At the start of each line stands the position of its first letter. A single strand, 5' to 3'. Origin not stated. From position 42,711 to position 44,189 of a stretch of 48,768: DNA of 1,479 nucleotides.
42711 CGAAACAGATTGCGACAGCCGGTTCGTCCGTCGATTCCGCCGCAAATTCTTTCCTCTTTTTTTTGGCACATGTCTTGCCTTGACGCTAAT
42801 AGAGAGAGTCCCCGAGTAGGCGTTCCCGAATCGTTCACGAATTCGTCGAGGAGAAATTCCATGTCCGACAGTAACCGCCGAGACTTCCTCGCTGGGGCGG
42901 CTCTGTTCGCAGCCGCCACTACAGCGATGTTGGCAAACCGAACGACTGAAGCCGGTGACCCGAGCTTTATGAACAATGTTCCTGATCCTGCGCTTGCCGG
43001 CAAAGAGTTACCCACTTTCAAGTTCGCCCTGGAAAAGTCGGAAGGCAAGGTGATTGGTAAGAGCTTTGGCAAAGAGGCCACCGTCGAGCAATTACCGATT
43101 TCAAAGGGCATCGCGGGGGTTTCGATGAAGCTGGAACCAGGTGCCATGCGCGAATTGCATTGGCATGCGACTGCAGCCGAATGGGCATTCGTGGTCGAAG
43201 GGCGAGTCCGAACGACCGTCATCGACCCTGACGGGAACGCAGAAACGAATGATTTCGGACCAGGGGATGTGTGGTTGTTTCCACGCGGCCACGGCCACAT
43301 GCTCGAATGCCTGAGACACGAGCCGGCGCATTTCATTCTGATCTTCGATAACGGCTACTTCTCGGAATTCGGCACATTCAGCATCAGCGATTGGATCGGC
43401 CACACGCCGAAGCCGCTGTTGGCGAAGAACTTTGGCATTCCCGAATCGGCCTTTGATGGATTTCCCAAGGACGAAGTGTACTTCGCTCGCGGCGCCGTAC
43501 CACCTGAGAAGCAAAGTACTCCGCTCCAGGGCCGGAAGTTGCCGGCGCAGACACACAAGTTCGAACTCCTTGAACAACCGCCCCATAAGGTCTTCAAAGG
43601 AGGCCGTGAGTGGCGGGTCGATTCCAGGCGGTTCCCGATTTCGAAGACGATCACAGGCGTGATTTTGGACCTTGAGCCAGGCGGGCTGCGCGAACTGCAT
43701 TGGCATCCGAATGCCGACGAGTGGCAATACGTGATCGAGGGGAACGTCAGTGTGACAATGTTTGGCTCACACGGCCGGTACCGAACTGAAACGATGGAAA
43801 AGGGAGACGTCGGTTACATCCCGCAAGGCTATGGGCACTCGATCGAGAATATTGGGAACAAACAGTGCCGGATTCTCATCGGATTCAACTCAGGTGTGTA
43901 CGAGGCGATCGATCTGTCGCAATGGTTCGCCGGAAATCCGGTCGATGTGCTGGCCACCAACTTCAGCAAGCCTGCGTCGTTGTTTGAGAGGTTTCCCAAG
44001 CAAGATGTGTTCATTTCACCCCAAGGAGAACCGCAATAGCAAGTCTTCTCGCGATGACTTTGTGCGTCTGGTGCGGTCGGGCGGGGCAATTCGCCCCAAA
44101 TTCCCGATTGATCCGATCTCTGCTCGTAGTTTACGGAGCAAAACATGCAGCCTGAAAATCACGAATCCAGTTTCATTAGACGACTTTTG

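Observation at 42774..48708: Perfect sigma-54 promoter driving an exported oxalate decarboxylase / di-haem peroxidase / FdhD / YdeP-FdhF-like molybdoenzyme operon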

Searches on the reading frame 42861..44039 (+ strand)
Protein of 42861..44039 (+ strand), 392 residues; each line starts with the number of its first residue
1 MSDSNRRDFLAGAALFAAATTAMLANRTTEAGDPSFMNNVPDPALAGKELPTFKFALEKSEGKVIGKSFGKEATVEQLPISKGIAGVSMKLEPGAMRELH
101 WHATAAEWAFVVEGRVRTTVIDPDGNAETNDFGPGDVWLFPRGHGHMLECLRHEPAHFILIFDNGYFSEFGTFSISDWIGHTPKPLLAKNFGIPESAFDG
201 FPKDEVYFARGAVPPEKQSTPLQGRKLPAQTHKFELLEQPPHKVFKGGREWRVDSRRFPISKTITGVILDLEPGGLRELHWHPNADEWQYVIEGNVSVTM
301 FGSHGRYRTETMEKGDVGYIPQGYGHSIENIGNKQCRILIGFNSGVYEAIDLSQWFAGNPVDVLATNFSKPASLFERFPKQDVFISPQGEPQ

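Call 3: search_protein_families(library=pfam, proteins=[window:42861-44039:+])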
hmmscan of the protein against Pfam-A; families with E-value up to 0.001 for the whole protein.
window:42861-44039:+ (392 aa): 5 families
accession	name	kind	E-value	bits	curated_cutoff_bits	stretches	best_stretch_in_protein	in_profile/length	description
PF00190.28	Cupin_1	-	2.3e-50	170.6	22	2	236-368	3-143/151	Cupin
PF07883.17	Cupin_2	-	7.8e-28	96.4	27.2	2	269-339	3-67/70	Cupin domain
PF05899.18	Cupin_3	-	2.3e-10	40.4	23.5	1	99-144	19-60/74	EutQ-like cupin domain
PF14667.12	Polysacc_synt_C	-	9.9e-08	32.5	28.7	0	272-340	26-97/111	Polysaccharide biosynthesis C-terminal domain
PF11699.14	CENP-C_C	-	9.2e-06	26.3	29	0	267-339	15-82/85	Mif2/CENP-C like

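Call 6: search_protein_families(library=ncbifam, proteins=[window:42861-44039:+])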
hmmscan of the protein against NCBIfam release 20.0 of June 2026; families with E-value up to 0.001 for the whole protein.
window:42861-44039:+ (392 aa): 5 families
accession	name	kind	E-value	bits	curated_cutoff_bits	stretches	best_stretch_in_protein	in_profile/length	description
TIGR03404.1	bicupin_oxalic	subfamily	2.6e-103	345.9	254.2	1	40-382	23-363/367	bicupin, oxalate decarboxylase family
TIGR04366.1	cupin_WbuC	subfamily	1.1e-08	35.1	42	0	271-328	41-102/132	WbuC family cupin fold metalloprotein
TIGR03214.2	ura-cupin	equivalog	4e-06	26.5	200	0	263-340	46-120/249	(S)-ureidoglycine aminohydrolase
NF009763.0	PRK13264.1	equivalog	1.2e-05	25.3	220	0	102-146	52-95/178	3-hydroxyanthranilate 3,4-dioxygenase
NF008376.0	PRK11171.1-5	equivalog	0.00039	19.7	338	0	248-338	52-138/278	(S)-ureidoglycine aminohydrolase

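Call 9: find_encoding_contigs(protein=window:42861-44039:+, flank=10000, max_places=6)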
Protein window:42861-44039:+ (392 aa): no gene with exactly this product is on record in the collection.

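Call 10: find_homologous_proteins(query=window:42861-44036:+)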
Query window:42861-44036:+ (392 aa): 7352 proteins with E <= 0.001 among 8000 candidates; the best 120 are listed.
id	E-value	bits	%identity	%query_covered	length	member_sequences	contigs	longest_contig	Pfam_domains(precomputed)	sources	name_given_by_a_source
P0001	4.9e-272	920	100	100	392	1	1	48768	PF07883.18,PF00190.29,PF05899.19,PF19480.6,PF11699.15,PF14667.13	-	-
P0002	9.1e-245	830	90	99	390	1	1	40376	PF07883.18,PF00190.29,PF05899.19,PF19480.6,PF14667.13,PF01050.25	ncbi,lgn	-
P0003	1.5e-236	803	86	100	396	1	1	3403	PF07883.18,PF00190.29,PF05899.19,PF19480.6,PF11699.15,PF14667.13,PF08007.19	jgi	jgi:oxalate decarboxylase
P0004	1.1e-235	800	85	100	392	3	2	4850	PF07883.18,PF00190.29,PF05899.19,PF19480.6,PF14667.13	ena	-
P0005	5.6e-234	795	86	98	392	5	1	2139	PF07883.18,PF00190.29,PF05899.19,PF19480.6,PF14667.13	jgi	jgi:oxalate decarboxylase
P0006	8.3e-234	794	86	98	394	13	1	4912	PF07883.18,PF00190.29,PF05899.19,PF19480.6,PF14667.13,PF01050.25,PF08007.19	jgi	jgi:oxalate decarboxylase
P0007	1.0e-233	794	86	100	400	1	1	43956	PF07883.18,PF00190.29,PF05899.19,PF19480.6,PF14667.13,PF08007.19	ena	-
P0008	6.5e-233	791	85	100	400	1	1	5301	PF07883.18,PF00190.29,PF05899.19,PF19480.6,PF14667.13,PF01050.25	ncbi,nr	ncbi:MAG: cupin domain-containing protein [Planctomycetaceae bacterium]|nr:cupin domain-containing p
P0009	9.1e-233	791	85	99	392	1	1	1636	PF07883.18,PF00190.29,PF05899.19,PF19480.6,PF14667.13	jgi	jgi:oxalate decarboxylase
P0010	1.3e-232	790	85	98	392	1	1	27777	PF07883.18,PF00190.29,PF05899.19,PF14667.13,PF08007.19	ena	-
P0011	1.7e-232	790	84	100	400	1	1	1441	PF07883.18,PF00190.29,PF05899.19,PF19480.6,PF14667.13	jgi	jgi:oxalate decarboxylase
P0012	3.1e-232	789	84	100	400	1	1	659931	PF07883.18,PF00190.29,PF05899.19,PF14667.13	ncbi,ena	-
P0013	3.5e-232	789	86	98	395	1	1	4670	PF07883.18,PF00190.29,PF05899.19,PF19480.6,PF14667.13,PF01050.25,PF08007.19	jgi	jgi:oxalate decarboxylase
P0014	5.3e-232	788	86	98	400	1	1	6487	PF07883.18,PF00190.29,PF05899.19,PF19480.6,PF14667.13,PF01050.25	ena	-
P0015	5.5e-232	788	85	99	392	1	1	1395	PF07883.18,PF00190.29,PF05899.19,PF19480.6,PF14667.13,PF01050.25,PF08007.19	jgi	-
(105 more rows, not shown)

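Call 11: find_related_loci(query=window:42861-44036:+, collection=genome_contigs, flank=8000)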
Query window:42861-44036:+ (392 aa) in genome_contigs; peptide patterns used: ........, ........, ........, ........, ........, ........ (x = any residue, [..] = any of these).
600 stretches matched a pattern (row limit reached: there are more); 593 encode a relative of the query (tblastn E <= 1e-3); the best 80 are kept; 80 distinct loci.
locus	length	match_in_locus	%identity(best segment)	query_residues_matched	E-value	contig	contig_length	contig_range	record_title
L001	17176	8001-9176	90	1-392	0e+0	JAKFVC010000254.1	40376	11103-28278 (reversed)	MAG: Planctomycetaceae bacterium isolate D1_Bin_8 D1_0000788, whole genome shotgun sequence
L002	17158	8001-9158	86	1-386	0e+0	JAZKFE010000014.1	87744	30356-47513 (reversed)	MAG: Planctomycetota bacterium isolate DC_HB_02_SPN181219-bin062_1 DCHB02SPN_B062_1_000000000014, whole genome shotgun s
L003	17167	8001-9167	79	1-391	0e+0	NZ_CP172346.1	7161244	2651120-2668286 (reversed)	Schlesneria sp. T3-172 chromosome, complete genome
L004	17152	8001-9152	78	1-386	0e+0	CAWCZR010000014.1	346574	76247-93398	MAG: uncultured Planctomycetaceae bacterium isolate MFD01716.bin.2.82 genome assembly, contig: contig_42179, whole genom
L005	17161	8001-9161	78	1-388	0e+0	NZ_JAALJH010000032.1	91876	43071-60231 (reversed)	Aquisphaera insulae strain JC669 32, whole genome shotgun sequence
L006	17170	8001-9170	76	1-391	0e+0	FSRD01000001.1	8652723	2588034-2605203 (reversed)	Bradyrhizobium erythrophlei strain GAS478 genome assembly, contig: Ga0132009_11, whole genome shotgun sequence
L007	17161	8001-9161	80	1-386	0e+0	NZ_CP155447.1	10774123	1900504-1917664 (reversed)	Singulisphaera sp. Ch08 chromosome, complete genome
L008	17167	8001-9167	78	1-391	0e+0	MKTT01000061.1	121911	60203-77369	MAG: Planctomycetales bacterium 71-10 scnpilot_p_inoc_scaffold_268, whole genome shotgun sequence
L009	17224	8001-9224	76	1-391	0e+0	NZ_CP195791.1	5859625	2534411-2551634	Planctomicrobium sp. SH661 chromosome, complete genome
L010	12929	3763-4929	77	1-391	0e+0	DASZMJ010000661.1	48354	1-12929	MAG TPA_asm: Isosphaeraceae bacterium isolate SMAG_U5888 k141_1088744, whole genome shotgun sequence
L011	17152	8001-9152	76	1-386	0e+0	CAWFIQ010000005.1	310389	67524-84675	MAG: uncultured Alphaproteobacteria bacterium isolate MFD01916.bin.1.16 genome assembly, contig: contig_1375, whole geno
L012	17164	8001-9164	77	1-386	0e+0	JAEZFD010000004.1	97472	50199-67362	MAG: Planctomycetota bacterium isolate OH_CBrB_38 k127_353154, whole genome shotgun sequence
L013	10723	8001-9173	74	1-392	0e+0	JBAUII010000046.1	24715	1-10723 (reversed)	MAG: Thermodesulfobacteriota bacterium isolate MFD09513_ilm_asm_bin6 k127_20385, whole genome shotgun sequence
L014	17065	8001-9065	80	32-391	0e+0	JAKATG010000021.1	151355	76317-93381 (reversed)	MAG: Proteobacteria bacterium isolate YP2.bin35 NODE_109_length_151355_cov_7.623469, whole genome shotgun sequence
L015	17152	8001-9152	76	1-386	0e+0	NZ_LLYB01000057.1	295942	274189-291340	Bradyrhizobium lablabi strain CCBAU 23086 scaffold24, whole genome shotgun sequence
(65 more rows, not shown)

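Call 20: search_solved_structures(query=window:42861-44036:+, show_alignments=2, max_evalue=1e-10)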
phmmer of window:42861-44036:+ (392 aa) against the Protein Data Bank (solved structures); distinct sequences matched with E-value up to 1e-10: 14.
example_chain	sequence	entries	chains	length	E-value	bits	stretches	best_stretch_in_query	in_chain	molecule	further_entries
2vqa_A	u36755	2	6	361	1.3e-95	324.1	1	45-387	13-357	SLL1358 PROTEIN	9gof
5vg3_A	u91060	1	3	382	1.8e-80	274.2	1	50-361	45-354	Oxalate decarboxylase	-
1j58_A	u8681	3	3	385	1.8e-80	274.2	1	50-361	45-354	YVRK PROTEIN | OXALATE DECARBOXYLASE OXDC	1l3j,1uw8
2uyb_A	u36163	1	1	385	4.8e-80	272.8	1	50-361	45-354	OXALATE DECARBOXYLASE OXDC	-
3s0m_A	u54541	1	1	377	8.6e-80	272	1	50-361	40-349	Oxalate decarboxylase oxdC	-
2uy9_A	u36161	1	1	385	1.2e-79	271.5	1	50-361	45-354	OXALATE DECARBOXYLASE OXDC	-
2uy8_A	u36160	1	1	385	1.3e-79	271.4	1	50-361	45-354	OXALATE DECARBOXYLASE OXDC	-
2v09_A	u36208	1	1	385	2.3e-79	270.6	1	50-361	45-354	OXALATE DECARBOXYLASE OXDC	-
6ufi_A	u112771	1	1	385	2.9e-79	270.3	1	50-361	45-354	Cupin domain-containing protein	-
6tzp_A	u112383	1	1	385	4.1e-79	269.8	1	50-361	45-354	Oxalate decarboxylase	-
4met_A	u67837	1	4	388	4.1e-79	269.7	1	50-361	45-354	Oxalate decarboxylase OxdC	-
5hi0_A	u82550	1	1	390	1.3e-78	268.1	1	50-361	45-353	Oxalate decarboxylase OxdC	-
2uya_A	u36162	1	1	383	2.8e-78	267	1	50-361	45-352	OXALATE DECARBOXYLASE OXDC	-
6l9i_A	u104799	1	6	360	1.1e-74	255.1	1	53-381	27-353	Oxalate decarboxylase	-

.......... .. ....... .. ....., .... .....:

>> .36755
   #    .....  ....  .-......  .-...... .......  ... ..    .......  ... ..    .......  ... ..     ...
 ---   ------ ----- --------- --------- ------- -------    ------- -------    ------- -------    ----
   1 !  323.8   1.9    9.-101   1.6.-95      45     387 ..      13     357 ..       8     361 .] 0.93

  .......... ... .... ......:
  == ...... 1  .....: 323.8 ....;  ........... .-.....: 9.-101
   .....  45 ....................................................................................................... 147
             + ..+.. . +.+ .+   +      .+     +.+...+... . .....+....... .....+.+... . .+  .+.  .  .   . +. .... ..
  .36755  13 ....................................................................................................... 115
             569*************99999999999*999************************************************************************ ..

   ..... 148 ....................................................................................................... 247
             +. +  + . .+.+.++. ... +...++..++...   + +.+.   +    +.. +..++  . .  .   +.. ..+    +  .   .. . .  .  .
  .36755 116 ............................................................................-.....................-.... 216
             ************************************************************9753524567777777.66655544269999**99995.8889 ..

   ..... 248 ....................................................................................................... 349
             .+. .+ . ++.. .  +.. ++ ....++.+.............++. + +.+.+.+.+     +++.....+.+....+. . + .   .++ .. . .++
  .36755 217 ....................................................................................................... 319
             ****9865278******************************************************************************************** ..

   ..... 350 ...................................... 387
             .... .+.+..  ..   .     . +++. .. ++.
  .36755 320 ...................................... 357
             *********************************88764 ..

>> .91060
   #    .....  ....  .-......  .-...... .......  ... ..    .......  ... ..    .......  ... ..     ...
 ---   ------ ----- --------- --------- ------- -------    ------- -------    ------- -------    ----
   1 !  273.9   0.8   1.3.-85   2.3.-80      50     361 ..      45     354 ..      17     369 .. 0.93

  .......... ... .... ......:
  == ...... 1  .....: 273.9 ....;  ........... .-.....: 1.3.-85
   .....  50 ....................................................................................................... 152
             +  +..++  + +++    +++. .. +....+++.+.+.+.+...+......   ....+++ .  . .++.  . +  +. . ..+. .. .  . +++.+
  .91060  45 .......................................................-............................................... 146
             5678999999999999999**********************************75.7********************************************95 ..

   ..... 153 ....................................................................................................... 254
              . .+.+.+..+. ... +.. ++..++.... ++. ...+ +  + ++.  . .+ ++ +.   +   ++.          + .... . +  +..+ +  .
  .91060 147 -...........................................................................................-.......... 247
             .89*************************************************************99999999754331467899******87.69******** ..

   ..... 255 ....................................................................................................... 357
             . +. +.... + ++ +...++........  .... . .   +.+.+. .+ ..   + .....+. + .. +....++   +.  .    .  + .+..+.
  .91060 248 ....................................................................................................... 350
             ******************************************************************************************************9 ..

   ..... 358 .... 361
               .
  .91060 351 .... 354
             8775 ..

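Call 33: search_protein_families(library=pfam, proteins=[L001:10490-13801:+, L001:13648-15051:+, L002:9242-9763:+, L002:9782-10381:+, L002:10442-11893:+, L002:12303-13739:+, L002:13863-17060:+, L012:6970-7494:+, L012:10547-12214:-])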
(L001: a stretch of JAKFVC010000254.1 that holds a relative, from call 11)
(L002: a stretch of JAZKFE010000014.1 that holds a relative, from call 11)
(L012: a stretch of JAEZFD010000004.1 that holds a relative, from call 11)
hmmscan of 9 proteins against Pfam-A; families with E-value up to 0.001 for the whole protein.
L001:10490-13801:+ (1103 aa): 2 families
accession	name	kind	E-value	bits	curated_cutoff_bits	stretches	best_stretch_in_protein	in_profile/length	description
PF00873.25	ACR_tran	-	4e-207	690.7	28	1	3-1067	1-1020/1021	AcrB/AcrD/AcrF family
PF03176.21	MMPL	-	7.2e-08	32.2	20.5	1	878-1080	106-316/333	MMPL family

L001:13648-15051:+ (467 aa): 2 families
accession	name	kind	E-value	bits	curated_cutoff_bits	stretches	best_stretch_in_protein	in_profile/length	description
PF16576.10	HlyD_D23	-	3e-19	69.6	30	1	152-379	21-212/214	Barrel-sandwich domain of CusB or HlyD membrane-fusion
PF13437.12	HlyD_3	-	5.2e-14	53.3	22.2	1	274-378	1-106/106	HlyD family secretion protein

L002:9242-9763:+ (173 aa): 1 family
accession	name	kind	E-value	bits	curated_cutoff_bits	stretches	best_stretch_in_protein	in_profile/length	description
PF00210.30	Ferritin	-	3.1e-26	92.5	24.5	1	32-172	1-137/142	Ferritin-like domain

L002:9782-10381:+ (199 aa): 3 families
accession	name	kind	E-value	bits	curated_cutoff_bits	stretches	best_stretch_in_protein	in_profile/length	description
PF12802.13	MarR_2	-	2.4e-07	31.2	27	1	89-145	2-60/61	MarR family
PF01047.28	MarR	-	2.6e-07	30.9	24.6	1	93-146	4-58/59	MarR family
PF13463.12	HTH_27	-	1.9e-06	28.5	22.2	1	98-155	9-68/68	Winged helix DNA-binding domain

L002:10442-11893:+ (483 aa): 1 family
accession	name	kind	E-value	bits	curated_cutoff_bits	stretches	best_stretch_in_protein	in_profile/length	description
PF01554.23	MatE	-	3.9e-35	121.4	24.9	2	284-439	1-155/161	MatE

L002:12303-13739:+ (478 aa): 3 families
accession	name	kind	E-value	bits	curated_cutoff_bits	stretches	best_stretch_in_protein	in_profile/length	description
PF16576.10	HlyD_D23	-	1.2e-11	44.8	30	1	58-331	20-214/214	Barrel-sandwich domain of CusB or HlyD membrane-fusion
PF13437.12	HlyD_3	-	9.7e-08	33.1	22.2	0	60-119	2-60/106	HlyD family secretion protein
PF13533.13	Biotin_lipoyl_2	-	0.00015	21.9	29.8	0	58-89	1-32/32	Biotin-lipoyl like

L002:13863-17060:+ (1065 aa): 2 families
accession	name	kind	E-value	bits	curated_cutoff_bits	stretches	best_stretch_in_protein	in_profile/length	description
PF00873.25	ACR_tran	-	0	1115.6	28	1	3-1037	1-1020/1021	AcrB/AcrD/AcrF family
PF03176.21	MMPL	-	1.1e-14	54.6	20.5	1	300-516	101-326/333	MMPL family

L012:6970-7494:+ (174 aa): 1 family
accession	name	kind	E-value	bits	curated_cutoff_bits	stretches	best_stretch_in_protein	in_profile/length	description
PF00210.30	Ferritin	-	8.8e-26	91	24.5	1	34-170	3-135/142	Ferritin-like domain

L012:10547-12214:- (555 aa): 1 family
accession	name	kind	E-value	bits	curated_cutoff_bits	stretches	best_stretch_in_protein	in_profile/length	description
PF13372.12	Alginate_exp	-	3e-84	283.5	25.2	1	168-543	4-389/395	Alginate export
